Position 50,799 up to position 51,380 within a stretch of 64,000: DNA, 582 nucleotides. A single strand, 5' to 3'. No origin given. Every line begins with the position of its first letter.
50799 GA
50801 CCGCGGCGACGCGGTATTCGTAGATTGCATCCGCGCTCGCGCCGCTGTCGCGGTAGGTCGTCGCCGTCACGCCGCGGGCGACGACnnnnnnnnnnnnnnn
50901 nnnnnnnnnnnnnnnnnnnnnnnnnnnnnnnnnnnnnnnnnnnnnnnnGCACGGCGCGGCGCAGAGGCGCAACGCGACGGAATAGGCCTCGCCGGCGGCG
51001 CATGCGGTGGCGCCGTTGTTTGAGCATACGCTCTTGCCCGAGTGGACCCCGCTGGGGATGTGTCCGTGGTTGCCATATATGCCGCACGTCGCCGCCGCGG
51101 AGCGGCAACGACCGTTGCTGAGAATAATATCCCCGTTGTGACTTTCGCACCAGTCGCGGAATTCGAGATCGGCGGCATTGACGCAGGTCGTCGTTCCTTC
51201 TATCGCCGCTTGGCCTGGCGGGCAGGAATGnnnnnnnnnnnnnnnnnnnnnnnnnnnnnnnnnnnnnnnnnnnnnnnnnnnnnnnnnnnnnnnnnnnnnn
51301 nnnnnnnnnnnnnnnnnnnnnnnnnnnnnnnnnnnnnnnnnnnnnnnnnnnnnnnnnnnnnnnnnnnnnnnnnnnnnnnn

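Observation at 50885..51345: Unique Cys-rich (~16 Cys in ~150 aa) insertion inside one FN3-like domain of giant protein 2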

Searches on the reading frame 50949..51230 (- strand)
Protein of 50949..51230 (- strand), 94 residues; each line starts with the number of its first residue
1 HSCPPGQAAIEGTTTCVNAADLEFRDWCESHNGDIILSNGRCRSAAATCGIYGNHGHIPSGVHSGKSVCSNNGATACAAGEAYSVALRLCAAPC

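Call 28: find_homologous_proteins(query=A1, max_evalue=0.001)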
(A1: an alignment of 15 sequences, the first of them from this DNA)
Query A1 (15 sequences): 169 candidates shared short words with the query, none scored E <= 0.001.
